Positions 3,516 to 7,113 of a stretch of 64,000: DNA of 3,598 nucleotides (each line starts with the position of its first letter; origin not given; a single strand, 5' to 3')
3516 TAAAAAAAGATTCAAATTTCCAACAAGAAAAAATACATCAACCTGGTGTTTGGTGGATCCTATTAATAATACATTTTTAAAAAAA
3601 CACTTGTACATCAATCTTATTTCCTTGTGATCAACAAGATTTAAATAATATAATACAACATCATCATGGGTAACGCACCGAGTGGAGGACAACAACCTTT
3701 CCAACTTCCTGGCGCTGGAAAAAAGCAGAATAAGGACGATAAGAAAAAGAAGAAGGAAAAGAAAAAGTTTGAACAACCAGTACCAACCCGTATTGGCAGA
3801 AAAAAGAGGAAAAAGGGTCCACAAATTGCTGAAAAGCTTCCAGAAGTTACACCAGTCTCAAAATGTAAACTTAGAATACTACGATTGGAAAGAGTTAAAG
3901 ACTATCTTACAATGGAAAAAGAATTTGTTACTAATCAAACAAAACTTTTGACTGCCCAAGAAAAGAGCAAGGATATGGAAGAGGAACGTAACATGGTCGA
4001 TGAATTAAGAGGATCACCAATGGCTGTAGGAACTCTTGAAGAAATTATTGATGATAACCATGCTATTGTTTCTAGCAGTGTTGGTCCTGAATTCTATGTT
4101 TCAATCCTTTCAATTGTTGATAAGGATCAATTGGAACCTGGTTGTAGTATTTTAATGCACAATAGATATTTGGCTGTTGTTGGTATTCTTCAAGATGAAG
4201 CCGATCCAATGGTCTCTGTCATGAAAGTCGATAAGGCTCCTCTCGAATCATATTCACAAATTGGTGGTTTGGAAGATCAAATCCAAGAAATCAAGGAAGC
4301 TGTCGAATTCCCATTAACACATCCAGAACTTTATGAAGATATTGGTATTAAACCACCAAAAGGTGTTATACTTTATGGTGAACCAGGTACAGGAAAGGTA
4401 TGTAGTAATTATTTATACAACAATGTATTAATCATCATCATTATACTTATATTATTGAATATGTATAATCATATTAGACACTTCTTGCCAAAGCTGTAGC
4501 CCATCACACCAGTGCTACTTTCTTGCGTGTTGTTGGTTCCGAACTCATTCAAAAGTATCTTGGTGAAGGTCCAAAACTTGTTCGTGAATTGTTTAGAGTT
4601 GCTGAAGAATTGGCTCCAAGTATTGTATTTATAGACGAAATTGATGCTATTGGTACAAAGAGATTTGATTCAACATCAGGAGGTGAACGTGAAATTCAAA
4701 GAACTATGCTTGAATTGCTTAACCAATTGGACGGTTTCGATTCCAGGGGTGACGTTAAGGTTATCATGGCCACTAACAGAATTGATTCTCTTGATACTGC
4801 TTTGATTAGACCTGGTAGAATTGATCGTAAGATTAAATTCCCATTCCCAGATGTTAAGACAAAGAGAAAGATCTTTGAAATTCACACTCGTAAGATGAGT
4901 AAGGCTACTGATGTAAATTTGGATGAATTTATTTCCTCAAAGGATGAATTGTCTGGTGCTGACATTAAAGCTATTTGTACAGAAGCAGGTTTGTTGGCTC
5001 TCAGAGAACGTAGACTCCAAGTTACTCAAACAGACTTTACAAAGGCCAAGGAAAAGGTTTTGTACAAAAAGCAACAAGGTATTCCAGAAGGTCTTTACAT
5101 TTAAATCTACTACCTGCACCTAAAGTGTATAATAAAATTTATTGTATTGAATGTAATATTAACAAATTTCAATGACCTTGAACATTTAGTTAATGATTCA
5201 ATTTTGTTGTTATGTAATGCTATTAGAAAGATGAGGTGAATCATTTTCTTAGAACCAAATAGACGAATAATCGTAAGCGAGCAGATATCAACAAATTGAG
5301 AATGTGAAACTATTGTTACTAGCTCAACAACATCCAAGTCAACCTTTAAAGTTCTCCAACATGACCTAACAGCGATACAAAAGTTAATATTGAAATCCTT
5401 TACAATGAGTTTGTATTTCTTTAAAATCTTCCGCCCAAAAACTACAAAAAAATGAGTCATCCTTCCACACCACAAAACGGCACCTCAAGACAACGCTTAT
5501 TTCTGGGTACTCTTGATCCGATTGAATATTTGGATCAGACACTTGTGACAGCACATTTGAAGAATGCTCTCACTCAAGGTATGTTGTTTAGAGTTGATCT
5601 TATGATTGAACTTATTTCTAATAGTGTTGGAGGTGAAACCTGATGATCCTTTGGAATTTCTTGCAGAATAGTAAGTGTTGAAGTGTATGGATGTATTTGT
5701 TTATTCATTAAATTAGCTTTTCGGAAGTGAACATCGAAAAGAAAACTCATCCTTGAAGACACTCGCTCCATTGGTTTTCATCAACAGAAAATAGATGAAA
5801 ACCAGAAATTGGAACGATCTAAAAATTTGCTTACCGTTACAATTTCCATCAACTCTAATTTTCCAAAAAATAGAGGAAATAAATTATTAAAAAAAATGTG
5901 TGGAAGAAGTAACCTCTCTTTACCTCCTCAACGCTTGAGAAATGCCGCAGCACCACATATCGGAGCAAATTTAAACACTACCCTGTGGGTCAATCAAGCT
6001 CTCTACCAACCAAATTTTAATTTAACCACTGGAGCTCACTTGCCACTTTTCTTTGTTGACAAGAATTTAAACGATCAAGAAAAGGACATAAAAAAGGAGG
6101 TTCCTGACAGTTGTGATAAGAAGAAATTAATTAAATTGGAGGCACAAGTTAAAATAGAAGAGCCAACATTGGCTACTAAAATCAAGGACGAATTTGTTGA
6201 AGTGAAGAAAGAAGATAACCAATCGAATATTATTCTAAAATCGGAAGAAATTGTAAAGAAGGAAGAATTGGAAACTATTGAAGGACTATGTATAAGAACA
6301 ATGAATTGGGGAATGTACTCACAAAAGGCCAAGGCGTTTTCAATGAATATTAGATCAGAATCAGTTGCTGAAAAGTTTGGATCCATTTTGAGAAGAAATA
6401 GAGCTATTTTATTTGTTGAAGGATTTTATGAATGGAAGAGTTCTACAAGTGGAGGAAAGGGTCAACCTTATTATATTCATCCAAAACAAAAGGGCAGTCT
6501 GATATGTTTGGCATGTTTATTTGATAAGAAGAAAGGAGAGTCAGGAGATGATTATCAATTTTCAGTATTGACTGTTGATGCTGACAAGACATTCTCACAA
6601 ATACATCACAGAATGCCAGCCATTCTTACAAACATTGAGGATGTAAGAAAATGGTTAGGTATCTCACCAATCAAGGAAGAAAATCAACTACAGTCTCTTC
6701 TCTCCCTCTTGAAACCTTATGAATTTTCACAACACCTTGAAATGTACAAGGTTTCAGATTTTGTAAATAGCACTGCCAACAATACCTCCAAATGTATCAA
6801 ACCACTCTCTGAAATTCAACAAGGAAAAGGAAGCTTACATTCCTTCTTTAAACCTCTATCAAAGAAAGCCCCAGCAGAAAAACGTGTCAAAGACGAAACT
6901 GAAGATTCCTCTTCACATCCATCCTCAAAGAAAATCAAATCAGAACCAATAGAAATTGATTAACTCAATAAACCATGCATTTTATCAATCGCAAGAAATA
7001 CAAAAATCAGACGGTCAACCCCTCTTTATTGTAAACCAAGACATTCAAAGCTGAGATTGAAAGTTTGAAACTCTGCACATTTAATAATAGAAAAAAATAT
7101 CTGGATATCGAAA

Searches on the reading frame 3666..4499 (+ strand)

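Call 94: search_protein_families(library=pfam, proteins=[window:3666-4499:+], max_evalue=0.001)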
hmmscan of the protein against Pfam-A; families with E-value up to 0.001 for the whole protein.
window:3666-4499:+ (277 aa): 1 family
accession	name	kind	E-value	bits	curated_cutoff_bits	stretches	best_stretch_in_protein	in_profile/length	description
PF16450.11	Prot_ATP_ID_OB_C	-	2.8e-12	46.7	23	1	121-175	1-55/56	Proteasomal ATPase OB C-terminal domain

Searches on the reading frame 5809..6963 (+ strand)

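Call 94: search_protein_families(library=pfam, proteins=[window:5809-6963:+], max_evalue=0.001)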
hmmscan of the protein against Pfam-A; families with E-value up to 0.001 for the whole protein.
window:5809-6963:+ (384 aa): 1 family
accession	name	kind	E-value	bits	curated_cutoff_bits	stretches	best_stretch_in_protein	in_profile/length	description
PF02586.19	SRAP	-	1.4e-39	136.3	27.1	1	30-321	1-213/214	SOS response associated peptidase (SRAP)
